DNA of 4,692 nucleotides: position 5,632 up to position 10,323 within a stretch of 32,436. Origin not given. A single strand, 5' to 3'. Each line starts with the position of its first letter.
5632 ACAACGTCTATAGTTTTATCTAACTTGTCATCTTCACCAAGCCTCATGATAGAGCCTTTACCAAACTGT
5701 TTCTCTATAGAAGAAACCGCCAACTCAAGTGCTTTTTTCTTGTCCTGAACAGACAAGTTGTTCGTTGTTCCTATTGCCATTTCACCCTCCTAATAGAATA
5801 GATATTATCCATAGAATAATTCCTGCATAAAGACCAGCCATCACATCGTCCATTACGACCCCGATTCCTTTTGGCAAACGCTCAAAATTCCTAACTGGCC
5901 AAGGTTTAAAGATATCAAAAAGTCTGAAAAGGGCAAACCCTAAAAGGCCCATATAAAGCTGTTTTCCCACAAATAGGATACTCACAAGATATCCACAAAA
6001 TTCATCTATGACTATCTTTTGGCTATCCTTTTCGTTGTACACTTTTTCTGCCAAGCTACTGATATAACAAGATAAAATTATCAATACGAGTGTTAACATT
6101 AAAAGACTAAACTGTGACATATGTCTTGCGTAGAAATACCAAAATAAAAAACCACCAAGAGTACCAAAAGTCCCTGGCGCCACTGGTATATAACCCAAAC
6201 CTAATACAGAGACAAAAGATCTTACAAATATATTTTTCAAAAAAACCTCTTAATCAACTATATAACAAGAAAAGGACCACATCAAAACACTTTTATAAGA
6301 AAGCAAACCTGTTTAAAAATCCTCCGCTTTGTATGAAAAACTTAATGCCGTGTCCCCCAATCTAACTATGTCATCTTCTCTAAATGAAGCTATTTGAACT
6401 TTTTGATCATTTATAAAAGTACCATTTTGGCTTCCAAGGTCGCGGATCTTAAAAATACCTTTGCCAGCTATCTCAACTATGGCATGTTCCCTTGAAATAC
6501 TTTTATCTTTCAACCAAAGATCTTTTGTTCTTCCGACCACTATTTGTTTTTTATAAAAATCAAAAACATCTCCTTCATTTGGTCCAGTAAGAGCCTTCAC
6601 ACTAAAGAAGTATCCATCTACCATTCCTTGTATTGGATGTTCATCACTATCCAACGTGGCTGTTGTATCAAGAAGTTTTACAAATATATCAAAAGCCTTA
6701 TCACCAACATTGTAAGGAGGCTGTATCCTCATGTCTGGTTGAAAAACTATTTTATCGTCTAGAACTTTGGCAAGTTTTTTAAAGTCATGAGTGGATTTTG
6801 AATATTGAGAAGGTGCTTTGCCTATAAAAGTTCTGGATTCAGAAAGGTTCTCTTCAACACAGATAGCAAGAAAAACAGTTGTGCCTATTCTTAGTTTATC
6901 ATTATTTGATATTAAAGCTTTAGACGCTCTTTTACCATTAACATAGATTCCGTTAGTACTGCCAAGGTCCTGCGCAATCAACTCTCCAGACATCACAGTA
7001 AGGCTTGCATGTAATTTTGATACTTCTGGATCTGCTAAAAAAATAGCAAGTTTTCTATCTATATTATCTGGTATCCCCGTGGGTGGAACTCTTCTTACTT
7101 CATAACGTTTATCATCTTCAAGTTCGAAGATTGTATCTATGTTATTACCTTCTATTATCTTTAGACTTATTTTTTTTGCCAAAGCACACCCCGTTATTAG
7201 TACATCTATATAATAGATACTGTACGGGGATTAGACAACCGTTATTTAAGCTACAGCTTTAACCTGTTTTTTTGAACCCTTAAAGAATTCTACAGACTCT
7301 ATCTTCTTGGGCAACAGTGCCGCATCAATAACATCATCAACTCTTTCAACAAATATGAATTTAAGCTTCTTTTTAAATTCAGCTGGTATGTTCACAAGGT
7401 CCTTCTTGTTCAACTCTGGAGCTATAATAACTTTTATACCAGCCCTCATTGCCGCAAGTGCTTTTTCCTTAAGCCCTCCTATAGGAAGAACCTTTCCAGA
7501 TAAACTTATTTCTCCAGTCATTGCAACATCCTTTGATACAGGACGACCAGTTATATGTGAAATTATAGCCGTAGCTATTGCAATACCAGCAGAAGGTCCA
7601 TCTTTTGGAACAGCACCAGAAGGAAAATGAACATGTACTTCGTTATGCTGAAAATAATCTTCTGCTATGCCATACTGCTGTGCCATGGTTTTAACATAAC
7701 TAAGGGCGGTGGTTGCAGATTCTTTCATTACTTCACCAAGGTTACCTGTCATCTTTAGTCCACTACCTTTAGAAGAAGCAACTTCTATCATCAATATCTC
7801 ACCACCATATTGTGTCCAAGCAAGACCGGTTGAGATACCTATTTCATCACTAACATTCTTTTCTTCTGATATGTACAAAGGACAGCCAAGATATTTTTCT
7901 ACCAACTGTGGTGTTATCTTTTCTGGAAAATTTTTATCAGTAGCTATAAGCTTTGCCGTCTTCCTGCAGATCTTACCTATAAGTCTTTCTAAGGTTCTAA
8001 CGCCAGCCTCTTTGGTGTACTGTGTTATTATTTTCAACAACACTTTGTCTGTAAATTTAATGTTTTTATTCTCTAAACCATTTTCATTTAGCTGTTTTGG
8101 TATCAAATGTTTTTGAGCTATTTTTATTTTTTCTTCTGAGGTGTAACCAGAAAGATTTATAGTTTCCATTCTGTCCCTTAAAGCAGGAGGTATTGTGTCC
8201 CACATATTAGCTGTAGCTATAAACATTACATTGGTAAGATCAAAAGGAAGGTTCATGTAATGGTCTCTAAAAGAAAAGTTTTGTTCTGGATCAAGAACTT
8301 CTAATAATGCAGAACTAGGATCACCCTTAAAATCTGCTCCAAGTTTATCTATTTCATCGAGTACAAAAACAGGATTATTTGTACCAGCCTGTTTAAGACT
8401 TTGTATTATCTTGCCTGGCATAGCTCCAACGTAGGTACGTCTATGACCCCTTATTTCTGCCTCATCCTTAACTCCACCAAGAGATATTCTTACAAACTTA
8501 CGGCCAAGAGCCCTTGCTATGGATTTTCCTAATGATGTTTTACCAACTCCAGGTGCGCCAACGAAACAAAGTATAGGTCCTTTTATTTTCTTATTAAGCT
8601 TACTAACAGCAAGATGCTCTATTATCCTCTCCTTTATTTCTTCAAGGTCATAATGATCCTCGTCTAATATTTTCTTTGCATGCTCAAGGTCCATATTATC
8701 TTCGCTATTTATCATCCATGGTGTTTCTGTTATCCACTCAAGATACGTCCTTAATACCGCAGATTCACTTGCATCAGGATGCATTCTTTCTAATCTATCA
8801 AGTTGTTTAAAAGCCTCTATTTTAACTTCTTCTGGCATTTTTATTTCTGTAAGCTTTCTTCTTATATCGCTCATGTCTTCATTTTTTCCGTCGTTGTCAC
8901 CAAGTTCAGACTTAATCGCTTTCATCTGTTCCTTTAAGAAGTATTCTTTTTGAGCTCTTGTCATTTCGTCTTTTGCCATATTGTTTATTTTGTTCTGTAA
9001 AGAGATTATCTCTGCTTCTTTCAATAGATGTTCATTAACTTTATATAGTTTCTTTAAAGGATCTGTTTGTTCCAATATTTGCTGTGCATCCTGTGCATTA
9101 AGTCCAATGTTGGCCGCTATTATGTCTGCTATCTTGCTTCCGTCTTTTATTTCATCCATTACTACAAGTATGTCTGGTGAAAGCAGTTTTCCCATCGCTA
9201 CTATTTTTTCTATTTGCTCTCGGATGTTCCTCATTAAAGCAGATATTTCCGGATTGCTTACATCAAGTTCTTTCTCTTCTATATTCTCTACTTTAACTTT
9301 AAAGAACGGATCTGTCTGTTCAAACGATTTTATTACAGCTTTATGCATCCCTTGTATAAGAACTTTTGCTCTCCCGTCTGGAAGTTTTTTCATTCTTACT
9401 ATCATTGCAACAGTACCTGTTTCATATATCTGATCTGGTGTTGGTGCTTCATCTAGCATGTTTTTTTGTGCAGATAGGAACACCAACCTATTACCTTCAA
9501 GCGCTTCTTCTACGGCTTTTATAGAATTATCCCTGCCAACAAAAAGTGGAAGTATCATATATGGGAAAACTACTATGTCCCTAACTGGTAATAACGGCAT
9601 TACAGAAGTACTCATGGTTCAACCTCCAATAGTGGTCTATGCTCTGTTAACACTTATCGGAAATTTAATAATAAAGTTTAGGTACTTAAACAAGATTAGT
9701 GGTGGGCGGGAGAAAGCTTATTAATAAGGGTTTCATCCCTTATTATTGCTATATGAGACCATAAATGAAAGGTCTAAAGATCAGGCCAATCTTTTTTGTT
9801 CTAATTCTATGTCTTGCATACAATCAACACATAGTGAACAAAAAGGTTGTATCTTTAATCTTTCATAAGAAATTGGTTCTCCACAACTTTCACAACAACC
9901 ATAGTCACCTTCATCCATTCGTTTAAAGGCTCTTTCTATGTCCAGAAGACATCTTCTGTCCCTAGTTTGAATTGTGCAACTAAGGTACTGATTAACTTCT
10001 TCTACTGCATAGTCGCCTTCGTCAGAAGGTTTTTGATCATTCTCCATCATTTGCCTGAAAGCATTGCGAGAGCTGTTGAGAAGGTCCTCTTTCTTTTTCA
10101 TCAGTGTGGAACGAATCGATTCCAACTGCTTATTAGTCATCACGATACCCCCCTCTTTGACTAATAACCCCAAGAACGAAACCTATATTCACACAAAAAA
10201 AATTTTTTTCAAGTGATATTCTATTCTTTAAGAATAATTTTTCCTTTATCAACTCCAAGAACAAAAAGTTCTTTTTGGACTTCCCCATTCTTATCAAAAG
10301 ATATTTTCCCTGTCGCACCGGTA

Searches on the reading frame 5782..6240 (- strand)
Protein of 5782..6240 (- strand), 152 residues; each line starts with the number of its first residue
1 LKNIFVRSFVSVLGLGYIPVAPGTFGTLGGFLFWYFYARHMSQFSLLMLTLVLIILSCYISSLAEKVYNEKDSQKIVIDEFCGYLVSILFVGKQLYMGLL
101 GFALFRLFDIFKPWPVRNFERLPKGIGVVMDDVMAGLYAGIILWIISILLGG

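Call 54: search_protein_families(library=pfam, proteins=[window:5782-6240:-], max_evalue=0.001)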
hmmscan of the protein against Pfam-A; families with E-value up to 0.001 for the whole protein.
window:5782-6240:- (152 aa): 1 family
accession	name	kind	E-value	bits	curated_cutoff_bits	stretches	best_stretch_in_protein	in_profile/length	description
PF04608.18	PgpA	-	7.2e-43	146.4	28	1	10-146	3-140/141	Phosphatidylglycerophosphatase A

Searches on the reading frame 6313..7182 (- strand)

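Call 54: search_protein_families(library=pfam, proteins=[window:6313-7182:-], max_evalue=0.001)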
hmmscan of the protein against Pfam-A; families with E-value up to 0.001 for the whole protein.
window:6313-7182:- (289 aa): 3 families
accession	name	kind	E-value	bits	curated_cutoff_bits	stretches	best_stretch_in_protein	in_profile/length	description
PF00498.31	FHA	-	3.6e-29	101.4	20.7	2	215-276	2-67/67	FHA domain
PF16697.10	Yop-YscD_cpl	-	2.3e-27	95.5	33.2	2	198-284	3-92/94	Inner membrane component of T3SS, cytoplasmic domain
PF18221.6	MU2_FHA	-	8e-05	23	29.2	0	217-274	21-78/94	Mutator 2 Fork head associated domain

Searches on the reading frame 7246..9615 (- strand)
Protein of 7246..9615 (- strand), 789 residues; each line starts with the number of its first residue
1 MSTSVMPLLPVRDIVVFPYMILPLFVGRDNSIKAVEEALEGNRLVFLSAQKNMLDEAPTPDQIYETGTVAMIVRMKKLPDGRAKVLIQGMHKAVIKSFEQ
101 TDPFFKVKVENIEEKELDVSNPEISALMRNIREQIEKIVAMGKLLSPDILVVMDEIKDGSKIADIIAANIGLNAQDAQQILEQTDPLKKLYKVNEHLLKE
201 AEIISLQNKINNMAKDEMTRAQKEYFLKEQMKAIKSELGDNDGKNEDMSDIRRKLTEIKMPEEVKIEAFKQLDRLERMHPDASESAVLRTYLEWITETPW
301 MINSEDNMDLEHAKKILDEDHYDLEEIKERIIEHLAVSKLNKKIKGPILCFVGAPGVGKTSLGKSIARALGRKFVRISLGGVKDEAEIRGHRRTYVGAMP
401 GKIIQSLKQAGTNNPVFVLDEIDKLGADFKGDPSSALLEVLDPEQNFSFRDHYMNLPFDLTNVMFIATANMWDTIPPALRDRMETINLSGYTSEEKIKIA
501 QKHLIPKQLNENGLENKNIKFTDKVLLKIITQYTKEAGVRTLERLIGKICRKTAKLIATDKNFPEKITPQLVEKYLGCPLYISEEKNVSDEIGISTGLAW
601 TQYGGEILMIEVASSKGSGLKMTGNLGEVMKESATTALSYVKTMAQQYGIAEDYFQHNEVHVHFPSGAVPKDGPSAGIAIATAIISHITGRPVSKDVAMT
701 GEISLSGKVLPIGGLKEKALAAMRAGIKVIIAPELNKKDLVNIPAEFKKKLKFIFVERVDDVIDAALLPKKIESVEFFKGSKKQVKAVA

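Call 54: search_protein_families(library=pfam, proteins=[window:7246-9615:-], max_evalue=0.001)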
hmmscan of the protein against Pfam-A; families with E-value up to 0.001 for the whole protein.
window:7246-9615:- (789 aa): 9 families
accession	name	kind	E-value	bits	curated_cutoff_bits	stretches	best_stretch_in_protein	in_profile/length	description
PF05362.19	Lon_C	-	1.2e-83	280.2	21.1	1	566-767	1-203/205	Lon protease (S16) C-terminal proteolytic domain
PF02190.22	LON_substr_bdg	-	2.9e-51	174.7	28.7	1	6-198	2-199/200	ATP-dependent protease La (LON) substrate-binding domain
PF00004.35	AAA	-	4.4e-27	95.6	21.2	1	349-487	1-127/131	ATPase family associated with various cellular activities (AAA)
PF22667.2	Lon_lid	-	1.2e-21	76.5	27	1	511-561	2-52/57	Lon protease AAA+ ATPase lid domain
PF13541.12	ChlI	-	2.2e-10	40.9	27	1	610-736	1-121/121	Subunit ChlI of Mg-chelatase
PF07728.20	AAA_5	-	2.3e-09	37.8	22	1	349-483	2-139/139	AAA domain (dynein-related subfamily)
PF13401.12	AAA_22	-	0.00012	22.9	27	0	348-430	7-97/130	AAA domain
PF13173.12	AAA_14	-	0.00021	21.7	27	0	347-425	3-74/129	AAA domain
PF03193.22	RsgA_GTPase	-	0.00045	20.5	30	0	309-373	71-133/174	RsgA GTPase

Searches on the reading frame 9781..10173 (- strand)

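Call 54: search_protein_families(library=pfam, proteins=[window:9781-10173:-], max_evalue=0.001)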
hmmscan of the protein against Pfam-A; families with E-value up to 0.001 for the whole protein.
window:9781-10173:- (130 aa): 2 families
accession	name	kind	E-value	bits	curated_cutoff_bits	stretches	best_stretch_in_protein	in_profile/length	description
PF01258.23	zf-dskA_traR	-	1.9e-11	44.2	24.9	1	89-123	1-35/36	Prokaryotic dksA/traR C4-type zinc finger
PF21157.2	DksA_N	-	5.5e-07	30.2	27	1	16-85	1-70/71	DnaK suppressor protein DksA, N-terminal domain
